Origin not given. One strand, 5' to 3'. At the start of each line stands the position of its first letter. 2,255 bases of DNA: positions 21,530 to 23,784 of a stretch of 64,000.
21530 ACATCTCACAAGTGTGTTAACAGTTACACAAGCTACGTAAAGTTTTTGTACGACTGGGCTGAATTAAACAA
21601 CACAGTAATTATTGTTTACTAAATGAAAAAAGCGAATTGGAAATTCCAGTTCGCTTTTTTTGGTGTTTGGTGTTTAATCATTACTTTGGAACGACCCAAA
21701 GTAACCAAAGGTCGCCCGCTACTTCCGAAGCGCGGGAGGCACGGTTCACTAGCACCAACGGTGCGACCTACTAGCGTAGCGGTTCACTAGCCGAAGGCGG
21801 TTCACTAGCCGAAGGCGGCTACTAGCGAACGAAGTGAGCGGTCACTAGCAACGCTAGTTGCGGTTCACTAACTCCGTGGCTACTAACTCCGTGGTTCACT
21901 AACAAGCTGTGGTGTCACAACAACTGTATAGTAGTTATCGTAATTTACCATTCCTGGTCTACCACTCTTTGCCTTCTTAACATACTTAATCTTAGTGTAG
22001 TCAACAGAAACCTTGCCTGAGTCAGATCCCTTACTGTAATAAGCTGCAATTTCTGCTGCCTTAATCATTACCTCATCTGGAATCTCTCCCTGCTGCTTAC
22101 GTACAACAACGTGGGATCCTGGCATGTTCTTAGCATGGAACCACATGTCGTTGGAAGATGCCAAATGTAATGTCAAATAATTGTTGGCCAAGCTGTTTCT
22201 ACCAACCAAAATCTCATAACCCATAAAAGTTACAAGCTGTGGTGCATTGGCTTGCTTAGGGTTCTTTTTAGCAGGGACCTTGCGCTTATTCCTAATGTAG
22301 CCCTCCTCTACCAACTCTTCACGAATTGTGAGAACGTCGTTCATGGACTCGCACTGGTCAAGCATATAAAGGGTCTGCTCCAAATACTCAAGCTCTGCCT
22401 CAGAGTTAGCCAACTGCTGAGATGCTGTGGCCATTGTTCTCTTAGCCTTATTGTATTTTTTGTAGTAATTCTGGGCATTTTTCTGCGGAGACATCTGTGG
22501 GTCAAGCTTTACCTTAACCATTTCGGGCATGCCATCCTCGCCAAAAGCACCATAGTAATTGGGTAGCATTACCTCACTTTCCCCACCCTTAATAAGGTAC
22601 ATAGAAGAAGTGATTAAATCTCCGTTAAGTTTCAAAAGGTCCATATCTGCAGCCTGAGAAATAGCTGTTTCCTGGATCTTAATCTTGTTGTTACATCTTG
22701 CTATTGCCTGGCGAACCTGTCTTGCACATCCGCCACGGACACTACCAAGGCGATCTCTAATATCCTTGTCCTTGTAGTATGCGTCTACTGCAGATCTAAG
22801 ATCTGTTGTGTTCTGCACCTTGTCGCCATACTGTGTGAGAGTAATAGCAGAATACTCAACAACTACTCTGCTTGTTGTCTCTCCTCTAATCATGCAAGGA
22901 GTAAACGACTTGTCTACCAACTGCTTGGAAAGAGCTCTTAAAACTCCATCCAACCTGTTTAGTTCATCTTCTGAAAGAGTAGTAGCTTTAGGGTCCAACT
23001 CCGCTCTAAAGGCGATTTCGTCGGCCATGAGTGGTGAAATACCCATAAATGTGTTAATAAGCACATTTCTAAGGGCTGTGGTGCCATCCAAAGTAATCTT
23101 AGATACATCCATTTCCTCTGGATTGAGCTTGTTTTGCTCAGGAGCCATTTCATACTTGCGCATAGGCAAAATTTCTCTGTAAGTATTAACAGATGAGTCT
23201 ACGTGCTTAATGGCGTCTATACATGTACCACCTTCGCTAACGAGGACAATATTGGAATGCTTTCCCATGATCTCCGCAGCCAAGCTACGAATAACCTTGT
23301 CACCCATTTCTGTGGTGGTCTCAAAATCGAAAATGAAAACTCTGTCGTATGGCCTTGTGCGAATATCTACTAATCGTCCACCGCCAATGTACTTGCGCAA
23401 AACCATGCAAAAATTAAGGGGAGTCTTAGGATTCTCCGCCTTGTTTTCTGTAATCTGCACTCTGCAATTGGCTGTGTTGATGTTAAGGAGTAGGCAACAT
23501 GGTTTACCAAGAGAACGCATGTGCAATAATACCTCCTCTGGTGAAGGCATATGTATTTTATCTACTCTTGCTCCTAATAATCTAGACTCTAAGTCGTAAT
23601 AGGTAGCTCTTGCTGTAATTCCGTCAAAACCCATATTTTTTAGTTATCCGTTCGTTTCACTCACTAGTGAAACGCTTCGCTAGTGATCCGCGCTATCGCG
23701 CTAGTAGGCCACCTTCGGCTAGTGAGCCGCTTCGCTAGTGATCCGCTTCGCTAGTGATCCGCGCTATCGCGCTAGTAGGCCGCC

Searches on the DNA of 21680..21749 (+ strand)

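Call 89: build_rna_model(alignment_id=A3)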
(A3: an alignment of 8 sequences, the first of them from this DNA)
Model R1 built from alignment A3 (8 sequences, 70 columns); structure: RNAalifold consensus.
model positions 70; base pairs 13; branch points 1; effective number of sequences 1.74; information 0.805 bits per position. Calibrated on 0.2 Mb of random sequence (short: E-values are rough).
structure used (alignment columns):
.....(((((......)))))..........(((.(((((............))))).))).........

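Call 90: search_with_rna_model(model_id=R1, sources=[window, L094, L096, L097, L100, L101, L102, L106, L107, L010, L008, L001], max_evalue=10)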
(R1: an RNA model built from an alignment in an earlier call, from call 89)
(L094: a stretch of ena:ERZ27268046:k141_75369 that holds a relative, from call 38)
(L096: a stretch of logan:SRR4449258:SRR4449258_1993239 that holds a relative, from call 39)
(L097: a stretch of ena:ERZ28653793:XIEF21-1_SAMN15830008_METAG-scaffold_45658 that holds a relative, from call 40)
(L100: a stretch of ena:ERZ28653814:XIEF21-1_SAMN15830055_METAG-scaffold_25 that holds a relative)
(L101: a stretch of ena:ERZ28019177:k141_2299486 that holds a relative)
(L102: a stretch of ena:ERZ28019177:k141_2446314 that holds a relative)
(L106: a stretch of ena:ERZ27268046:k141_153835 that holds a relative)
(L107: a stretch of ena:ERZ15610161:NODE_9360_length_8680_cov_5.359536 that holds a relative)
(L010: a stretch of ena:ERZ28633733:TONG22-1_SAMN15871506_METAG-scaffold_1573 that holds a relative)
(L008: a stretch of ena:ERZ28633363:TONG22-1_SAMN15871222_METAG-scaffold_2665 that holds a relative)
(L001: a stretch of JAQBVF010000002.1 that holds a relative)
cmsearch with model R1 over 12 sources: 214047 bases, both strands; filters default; matches with E-value up to 10: 19.
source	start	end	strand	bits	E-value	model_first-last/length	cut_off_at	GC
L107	2496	2565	+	100.3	2.8e-25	1-70/70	no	0.59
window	21680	21749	+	100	3.4e-25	1-70/70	no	0.56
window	32848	32917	+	100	3.4e-25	1-70/70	no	0.56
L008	11761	11830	-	100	3.4e-25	1-70/70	no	0.56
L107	2374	2443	+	99.4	4.8e-25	1-70/70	no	0.57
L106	2217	2286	+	97.5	1.7e-24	1-70/70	no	0.51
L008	632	701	-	96.5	3.2e-24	1-70/70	no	0.56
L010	10219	10288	-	96.2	3.8e-24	1-70/70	no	0.54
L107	2152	2221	+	95.2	7.6e-24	1-70/70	no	0.51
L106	2962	3032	+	89.3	3.4e-22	1-70/70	no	0.52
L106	2340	2408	+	84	1e-20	1-70/70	no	0.51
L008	676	722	+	17.9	0.032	1-70/70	no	0.38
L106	2912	2987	-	17.9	0.033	1-70/70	no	0.42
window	21673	21705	-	16.2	0.096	1-70/70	no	0.33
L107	2124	2177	-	16.1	0.11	1-70/70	no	0.37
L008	11805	11845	+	15.8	0.13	1-70/70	no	0.37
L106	2190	2242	-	15.2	0.19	1-70/70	no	0.4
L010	10263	10303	+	12.9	0.82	1-70/70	no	0.34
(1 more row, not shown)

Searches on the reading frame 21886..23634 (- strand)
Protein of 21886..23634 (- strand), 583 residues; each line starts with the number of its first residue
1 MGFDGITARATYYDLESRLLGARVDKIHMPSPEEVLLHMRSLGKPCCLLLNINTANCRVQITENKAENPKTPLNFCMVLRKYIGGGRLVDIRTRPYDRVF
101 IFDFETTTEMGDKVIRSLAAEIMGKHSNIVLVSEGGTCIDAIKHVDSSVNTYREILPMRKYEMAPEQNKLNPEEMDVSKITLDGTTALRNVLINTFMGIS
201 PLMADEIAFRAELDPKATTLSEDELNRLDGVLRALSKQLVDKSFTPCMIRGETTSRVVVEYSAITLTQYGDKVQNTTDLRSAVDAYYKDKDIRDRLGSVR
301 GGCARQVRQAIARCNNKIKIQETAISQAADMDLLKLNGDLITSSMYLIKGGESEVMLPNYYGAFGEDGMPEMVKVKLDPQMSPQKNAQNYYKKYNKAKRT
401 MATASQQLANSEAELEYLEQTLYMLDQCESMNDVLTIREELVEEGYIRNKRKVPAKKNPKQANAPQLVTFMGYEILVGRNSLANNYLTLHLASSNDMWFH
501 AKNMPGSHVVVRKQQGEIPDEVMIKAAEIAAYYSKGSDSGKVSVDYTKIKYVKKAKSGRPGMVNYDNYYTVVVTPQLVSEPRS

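Call 37: find_homologous_proteins(query=window:21886-23634:-, max_evalue=1e-50)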
Query window:21886-23634:- (583 aa): 2059 proteins with E <= 1e-50 among 8000 candidates; the best 120 are listed.
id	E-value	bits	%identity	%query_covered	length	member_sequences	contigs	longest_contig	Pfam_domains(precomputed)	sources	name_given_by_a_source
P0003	0.0e+0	1218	100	93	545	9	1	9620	PF18297.7,PF05670.19,PF05833.17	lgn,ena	-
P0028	0.0e+0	1116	84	99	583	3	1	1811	PF18297.7,PF05670.19,PF05833.17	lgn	-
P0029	0.0e+0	1091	90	92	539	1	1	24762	PF18297.7,PF05670.19,PF05833.17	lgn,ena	-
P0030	0.0e+0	1042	77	99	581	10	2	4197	PF18297.7,PF05670.19,PF05833.17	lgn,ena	-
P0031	7.4e-261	885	68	99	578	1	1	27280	PF18297.7,PF05670.19,PF05833.17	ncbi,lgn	-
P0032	3.2e-124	434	39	99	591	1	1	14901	PF18297.7,PF05670.19,PF05833.17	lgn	-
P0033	1.0e-123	432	38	98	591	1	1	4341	PF05670.19,PF05833.17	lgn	-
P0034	1.3e-123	432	38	99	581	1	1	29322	PF18297.7,PF05670.19,PF05833.17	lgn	-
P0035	4.2e-122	427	38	99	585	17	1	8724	PF18297.7,PF05670.19,PF05833.17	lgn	-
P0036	4.1e-121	424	39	99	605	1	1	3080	PF05670.19,PF05833.17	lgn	-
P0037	2.1e-120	421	38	99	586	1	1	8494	PF18297.7,PF05670.19,PF05833.17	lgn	-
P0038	5.1e-120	420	37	99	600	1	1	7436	PF18297.7,PF05670.19,PF05833.17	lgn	-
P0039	1.4e-119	419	37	99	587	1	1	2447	PF18297.7,PF05670.19,PF05833.17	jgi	jgi:predicted ribosome quality control (RQC) complex YloA/Tae2 family protein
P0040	2.4e-119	418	37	99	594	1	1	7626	PF18297.7,PF05670.19,PF05833.17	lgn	-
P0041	4.2e-119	417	38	99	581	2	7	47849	PF18297.7,PF05670.19,PF05833.17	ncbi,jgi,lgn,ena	jgi:predicted ribosome quality control (RQC) complex YloA/Tae2 family protein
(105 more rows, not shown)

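Call 38: find_encoding_contigs(protein=P0029, flank=10000, max_places=4)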
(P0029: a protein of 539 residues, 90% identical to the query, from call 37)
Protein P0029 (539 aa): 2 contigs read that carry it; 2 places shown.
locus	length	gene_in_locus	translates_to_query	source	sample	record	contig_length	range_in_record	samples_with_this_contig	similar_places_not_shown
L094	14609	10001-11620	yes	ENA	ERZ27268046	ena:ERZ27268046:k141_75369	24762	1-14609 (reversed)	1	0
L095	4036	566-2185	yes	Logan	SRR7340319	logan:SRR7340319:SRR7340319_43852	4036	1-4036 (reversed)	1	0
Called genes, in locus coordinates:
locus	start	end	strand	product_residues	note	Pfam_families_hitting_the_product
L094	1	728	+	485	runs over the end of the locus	PF14238:DUF4340 (weak)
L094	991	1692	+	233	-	PF12847:Methyltransf_18, PF04816:TrmK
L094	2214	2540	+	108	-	PF06153:CdAMP_rec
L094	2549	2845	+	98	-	PF06153:CdAMP_rec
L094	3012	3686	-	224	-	PF04239:DUF421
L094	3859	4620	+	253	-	PF00230:MIP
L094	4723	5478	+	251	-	PF13672:PP2C_2, PF00481:PP2C (faint)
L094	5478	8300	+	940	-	PF00069:Pkinase, PF07714:PK_Tyr_Ser-Thr, PF03109:ABC1 (weak), PF03793:PASTA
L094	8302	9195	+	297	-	PF16745:RsgA_N, PF03193:RsgA_GTPase, PF00009:GTP_EFTU (faint), PF00005:ABC_tran (weak), PF01926:MMR_HSR1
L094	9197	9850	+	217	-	PF00834:Ribul_P_3_epim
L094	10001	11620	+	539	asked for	PF05833:NFACT_N, PF05670:NFACT-R_1, PF18297:NFACT-R_2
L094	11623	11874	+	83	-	-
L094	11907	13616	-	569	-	PF03734:YkuD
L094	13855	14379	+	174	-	PF02482:Ribosomal_S30AE, PF16321:Ribosom_S30AE_C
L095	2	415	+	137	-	?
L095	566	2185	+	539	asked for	PF05833:NFACT_N, PF05670:NFACT-R_1, PF18297:NFACT-R_2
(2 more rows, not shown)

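Call 39: find_encoding_contigs(protein=P0031, flank=10000, max_places=4)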
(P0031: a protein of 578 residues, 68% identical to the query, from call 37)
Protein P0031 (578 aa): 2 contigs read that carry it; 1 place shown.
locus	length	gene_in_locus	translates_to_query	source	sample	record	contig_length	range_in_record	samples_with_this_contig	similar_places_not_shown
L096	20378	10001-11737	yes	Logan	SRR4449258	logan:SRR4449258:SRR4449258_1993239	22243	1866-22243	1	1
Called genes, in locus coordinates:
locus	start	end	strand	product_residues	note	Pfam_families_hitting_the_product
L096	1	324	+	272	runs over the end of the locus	PF09140:MipZ (weak), PF10609:ParA, PF13614:AAA_31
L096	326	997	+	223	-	PF19567:CpsB_CapC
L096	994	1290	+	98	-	-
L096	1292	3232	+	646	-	PF02922:CBM_48, PF00128:Alpha-amylase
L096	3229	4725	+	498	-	PF02446:Glyco_hydro_77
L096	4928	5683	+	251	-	PF13672:PP2C_2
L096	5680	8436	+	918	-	PF00069:Pkinase, PF07714:PK_Tyr_Ser-Thr, PF03109:ABC1 (weak), PF03793:PASTA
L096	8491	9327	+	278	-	PF16745:RsgA_N, PF03193:RsgA_GTPase, PF00005:ABC_tran (weak), PF01926:MMR_HSR1 (weak)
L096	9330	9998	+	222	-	PF00834:Ribul_P_3_epim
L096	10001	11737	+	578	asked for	PF05833:NFACT_N, PF05670:NFACT-R_1, PF18297:NFACT-R_2 (weak)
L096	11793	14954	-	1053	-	-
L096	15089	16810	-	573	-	PF04886:PT (weak), PF03734:YkuD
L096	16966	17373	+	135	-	-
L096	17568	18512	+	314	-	PF01145:Band_7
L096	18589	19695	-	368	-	-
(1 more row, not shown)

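Call 40: find_encoding_contigs(protein=P0030, flank=10000, max_places=4)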
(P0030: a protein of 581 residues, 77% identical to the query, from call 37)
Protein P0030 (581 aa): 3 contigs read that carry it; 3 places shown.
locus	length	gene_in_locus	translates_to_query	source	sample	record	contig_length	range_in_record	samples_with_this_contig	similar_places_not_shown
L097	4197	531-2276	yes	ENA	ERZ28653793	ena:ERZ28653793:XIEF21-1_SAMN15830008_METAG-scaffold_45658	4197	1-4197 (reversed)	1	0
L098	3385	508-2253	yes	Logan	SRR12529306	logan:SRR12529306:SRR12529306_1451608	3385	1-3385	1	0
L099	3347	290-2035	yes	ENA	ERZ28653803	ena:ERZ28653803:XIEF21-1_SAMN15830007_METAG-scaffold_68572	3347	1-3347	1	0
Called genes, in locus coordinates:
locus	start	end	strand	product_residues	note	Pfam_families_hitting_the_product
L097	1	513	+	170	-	?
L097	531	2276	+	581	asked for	PF05833:NFACT_N, PF05670:NFACT-R_1, PF18297:NFACT-R_2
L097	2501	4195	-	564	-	?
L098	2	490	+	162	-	?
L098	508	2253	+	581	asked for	PF05833:NFACT_N, PF05670:NFACT-R_1, PF18297:NFACT-R_2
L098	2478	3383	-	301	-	?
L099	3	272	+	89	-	?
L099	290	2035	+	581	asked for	PF05833:NFACT_N, PF05670:NFACT-R_1, PF18297:NFACT-R_2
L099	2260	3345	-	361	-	?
